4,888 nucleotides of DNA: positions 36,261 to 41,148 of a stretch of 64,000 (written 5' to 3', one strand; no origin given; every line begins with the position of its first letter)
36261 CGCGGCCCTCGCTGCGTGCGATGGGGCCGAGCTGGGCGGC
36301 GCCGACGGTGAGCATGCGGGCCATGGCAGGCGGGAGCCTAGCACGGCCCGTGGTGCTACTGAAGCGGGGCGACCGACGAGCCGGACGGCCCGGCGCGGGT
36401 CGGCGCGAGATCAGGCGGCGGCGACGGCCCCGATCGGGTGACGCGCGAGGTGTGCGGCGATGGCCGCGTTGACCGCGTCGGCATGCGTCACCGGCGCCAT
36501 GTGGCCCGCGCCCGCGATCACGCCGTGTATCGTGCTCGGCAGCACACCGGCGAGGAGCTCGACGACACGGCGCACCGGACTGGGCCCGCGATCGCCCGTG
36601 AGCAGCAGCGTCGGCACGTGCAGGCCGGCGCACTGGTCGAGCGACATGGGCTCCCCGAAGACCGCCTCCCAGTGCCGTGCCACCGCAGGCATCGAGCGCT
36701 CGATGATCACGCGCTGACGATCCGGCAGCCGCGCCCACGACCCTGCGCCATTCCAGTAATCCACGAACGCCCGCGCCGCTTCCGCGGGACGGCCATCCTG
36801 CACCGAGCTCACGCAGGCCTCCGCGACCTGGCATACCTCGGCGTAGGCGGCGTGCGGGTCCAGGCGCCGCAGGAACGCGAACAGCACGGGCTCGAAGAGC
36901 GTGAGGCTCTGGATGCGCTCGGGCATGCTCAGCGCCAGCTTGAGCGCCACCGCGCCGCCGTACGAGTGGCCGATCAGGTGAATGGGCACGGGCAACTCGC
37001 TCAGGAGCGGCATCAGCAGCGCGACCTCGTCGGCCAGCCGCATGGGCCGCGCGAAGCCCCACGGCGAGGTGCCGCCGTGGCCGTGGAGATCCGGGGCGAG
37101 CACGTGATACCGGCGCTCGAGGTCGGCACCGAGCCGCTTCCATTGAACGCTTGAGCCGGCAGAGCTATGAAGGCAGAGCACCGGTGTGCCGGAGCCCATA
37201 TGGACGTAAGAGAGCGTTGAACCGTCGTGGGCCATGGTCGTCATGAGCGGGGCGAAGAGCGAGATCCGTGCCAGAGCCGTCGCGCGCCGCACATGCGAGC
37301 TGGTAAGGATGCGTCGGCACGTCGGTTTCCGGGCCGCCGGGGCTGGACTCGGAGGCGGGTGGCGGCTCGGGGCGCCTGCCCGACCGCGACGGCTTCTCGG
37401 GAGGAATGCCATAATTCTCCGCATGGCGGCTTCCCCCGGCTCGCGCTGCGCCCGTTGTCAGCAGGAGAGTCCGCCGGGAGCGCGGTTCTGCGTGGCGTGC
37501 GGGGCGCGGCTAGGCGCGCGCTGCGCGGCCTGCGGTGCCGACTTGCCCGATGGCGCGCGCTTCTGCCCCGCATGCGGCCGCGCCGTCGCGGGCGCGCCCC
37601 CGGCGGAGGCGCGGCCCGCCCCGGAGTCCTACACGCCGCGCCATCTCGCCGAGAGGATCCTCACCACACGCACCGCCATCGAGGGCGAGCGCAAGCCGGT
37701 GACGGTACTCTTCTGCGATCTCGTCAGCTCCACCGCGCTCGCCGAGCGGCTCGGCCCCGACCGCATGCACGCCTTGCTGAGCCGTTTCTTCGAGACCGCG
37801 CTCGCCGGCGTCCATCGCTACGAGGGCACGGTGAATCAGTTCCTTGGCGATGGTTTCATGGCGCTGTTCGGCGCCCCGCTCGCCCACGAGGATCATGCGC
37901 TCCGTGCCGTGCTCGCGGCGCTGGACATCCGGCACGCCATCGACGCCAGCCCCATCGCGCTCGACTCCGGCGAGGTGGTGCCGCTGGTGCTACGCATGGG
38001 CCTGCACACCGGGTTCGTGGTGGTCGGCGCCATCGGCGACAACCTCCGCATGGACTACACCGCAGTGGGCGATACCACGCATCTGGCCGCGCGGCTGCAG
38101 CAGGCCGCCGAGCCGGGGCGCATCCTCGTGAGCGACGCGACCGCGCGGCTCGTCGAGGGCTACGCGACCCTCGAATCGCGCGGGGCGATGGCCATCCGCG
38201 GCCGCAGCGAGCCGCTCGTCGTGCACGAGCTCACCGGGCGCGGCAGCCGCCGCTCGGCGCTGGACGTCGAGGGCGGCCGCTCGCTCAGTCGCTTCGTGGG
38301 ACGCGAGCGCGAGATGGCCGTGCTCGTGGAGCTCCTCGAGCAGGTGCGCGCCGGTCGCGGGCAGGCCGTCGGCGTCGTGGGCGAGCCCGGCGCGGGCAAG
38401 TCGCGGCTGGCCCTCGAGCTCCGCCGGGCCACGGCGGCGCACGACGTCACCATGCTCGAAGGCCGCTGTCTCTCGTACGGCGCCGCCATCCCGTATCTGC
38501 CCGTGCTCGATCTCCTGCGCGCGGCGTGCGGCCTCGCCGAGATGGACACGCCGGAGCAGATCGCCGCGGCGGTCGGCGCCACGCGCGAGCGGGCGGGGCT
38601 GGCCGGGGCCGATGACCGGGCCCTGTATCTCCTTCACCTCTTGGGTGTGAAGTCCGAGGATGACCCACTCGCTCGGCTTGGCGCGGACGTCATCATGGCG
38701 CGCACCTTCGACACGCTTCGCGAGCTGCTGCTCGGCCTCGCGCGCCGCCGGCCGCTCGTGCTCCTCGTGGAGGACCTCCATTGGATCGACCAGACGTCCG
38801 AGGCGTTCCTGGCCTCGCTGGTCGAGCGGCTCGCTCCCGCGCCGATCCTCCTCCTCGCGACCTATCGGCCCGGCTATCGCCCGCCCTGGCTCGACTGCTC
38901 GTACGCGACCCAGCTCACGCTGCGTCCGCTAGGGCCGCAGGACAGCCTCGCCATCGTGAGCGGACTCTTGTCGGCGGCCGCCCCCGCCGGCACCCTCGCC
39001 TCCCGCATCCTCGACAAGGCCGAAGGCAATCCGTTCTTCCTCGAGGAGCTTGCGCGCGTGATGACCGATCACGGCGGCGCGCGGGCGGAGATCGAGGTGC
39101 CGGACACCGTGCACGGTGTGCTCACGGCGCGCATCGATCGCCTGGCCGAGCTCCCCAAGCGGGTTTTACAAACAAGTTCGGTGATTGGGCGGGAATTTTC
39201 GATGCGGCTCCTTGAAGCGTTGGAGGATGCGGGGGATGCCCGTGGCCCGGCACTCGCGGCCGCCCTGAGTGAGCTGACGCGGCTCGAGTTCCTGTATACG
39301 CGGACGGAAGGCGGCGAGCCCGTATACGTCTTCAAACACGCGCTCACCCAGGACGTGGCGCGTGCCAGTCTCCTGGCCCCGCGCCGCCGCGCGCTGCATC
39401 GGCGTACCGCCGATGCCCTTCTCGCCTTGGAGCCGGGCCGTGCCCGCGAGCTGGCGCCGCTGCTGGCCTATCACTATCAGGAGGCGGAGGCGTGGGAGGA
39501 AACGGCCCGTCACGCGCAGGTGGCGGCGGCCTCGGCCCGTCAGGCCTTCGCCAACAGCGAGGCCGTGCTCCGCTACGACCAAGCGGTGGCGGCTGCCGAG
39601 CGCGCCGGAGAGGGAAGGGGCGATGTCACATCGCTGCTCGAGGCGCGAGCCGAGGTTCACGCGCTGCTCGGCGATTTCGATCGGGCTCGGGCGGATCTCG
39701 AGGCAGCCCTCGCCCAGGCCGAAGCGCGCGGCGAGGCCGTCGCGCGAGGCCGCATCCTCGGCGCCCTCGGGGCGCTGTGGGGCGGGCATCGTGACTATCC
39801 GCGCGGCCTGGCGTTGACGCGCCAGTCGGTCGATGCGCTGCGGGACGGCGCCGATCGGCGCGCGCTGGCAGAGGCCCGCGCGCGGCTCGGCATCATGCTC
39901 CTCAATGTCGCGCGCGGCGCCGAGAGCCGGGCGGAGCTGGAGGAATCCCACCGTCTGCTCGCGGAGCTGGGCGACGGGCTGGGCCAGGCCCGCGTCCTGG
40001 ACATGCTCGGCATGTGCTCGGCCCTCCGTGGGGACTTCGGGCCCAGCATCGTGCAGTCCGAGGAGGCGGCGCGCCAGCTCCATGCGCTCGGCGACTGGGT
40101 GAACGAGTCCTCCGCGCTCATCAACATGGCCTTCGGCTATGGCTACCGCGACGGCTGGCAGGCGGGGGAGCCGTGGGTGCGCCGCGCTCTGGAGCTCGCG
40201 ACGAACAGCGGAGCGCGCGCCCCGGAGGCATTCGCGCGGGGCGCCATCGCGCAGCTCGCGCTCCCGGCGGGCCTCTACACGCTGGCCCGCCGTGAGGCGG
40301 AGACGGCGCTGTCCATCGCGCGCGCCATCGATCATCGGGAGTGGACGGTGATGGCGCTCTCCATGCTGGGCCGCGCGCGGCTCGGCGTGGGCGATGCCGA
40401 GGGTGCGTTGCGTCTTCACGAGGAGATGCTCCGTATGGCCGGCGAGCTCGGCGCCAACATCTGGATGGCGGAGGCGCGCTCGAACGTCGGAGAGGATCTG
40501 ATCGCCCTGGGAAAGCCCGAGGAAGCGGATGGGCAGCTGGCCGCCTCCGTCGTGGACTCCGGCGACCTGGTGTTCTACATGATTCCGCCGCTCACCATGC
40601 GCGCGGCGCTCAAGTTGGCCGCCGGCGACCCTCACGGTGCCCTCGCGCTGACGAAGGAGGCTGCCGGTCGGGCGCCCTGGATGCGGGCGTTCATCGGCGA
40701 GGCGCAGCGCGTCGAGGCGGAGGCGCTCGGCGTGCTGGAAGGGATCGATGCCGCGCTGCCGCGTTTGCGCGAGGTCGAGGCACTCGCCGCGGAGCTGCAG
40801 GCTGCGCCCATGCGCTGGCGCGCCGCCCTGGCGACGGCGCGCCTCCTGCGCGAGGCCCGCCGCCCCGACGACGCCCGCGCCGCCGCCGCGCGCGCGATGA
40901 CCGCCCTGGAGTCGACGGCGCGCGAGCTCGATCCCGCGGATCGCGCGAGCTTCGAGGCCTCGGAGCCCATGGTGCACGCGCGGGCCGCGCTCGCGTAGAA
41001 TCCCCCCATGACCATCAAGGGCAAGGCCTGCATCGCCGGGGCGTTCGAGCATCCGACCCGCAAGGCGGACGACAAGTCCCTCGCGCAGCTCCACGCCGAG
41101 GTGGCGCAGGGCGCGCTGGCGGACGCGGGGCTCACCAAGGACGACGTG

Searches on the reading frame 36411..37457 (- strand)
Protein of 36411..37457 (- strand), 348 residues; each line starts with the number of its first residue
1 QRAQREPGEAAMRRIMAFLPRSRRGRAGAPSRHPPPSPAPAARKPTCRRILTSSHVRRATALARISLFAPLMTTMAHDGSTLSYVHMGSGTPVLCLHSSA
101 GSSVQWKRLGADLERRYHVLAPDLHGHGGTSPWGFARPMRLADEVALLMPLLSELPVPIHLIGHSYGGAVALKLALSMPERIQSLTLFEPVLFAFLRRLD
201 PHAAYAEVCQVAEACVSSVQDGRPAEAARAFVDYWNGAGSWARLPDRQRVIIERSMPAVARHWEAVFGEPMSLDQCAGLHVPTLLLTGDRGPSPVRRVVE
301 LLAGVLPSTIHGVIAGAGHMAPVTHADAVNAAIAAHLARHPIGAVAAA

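Call 37: search_protein_families(library=pfam, proteins=[window:36411-37457:-], max_evalue=0.00001)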
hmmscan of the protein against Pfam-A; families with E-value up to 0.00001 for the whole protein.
window:36411-37457:- (348 aa): 5 families
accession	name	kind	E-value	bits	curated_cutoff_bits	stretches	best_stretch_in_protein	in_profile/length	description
PF00561.26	Abhydrolase_1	-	5.6e-20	72.5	25.8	1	92-325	2-244/245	alpha/beta hydrolase fold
PF12697.13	Abhydrolase_6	-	4.9e-15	57.2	26.3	1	93-332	1-217/217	Alpha/beta hydrolase family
PF00975.26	Thioesterase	-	6.7e-08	33.5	26.4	1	92-181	2-90/226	Thioesterase domain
PF12146.15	Hydrolase_4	-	1.4e-07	31.6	27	1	93-192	7-111/239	Serine aminopeptidase, S33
PF07819.20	PGAP1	-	1.9e-06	28.3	24.3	0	156-183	90-120/233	PGAP1-like alpha/beta domain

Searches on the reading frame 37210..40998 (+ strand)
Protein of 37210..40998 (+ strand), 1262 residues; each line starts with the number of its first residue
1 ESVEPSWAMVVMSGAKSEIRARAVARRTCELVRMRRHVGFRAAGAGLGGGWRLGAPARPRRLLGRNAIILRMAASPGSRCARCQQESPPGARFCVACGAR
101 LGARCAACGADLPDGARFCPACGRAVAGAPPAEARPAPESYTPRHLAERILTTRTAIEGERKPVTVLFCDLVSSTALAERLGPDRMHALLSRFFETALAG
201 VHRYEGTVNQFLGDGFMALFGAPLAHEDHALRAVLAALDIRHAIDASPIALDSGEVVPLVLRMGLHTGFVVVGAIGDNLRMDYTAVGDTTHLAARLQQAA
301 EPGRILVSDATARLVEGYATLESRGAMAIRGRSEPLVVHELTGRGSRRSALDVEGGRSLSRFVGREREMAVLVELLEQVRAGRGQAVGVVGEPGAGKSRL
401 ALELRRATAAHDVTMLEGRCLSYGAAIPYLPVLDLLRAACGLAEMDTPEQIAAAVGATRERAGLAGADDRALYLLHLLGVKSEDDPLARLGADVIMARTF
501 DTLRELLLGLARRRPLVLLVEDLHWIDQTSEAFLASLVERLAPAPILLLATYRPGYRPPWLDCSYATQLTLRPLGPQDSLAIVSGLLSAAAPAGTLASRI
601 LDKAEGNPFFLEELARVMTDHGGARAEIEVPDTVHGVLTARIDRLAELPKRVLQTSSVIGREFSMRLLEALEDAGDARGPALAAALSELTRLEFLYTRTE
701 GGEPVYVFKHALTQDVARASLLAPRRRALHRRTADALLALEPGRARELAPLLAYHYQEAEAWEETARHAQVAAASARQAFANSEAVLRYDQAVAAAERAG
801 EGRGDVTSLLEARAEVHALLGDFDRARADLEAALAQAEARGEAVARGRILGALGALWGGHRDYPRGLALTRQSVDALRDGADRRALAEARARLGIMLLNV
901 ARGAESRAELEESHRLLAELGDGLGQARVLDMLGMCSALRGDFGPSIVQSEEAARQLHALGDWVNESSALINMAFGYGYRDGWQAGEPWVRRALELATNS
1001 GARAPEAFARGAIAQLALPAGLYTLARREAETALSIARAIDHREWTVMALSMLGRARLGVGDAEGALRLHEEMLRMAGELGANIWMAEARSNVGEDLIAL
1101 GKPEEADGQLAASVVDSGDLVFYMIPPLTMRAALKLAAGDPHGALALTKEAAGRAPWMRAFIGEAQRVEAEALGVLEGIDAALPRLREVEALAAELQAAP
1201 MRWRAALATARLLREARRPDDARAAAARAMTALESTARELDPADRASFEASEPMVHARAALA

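Call 37: search_protein_families(library=pfam, proteins=[window:37210-40998:+], max_evalue=0.00001)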
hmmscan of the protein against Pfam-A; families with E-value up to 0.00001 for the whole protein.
window:37210-40998:+ (1262 aa): 5 families
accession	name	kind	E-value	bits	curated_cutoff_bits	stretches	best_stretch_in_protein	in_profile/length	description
PF13191.12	AAA_16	-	6.2e-27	95.6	32.6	1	361-548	1-166/167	AAA ATPase domain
PF00211.25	Guanylate_cyc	-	1.9e-22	80.2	21.9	1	162-334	7-175/183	Adenylate and Guanylate cyclase catalytic domain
PF12773.13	DZR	-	2.3e-11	44.1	27.3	1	80-123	1-45/45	Double zinc ribbon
PF13240.11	Zn_Ribbon_1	-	3.5e-11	43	25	1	105-125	2-22/23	zinc-ribbon domain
PF13424.12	TPR_12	-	8.3e-09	36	30.1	1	1012-1077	8-75/77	Tetratricopeptide repeat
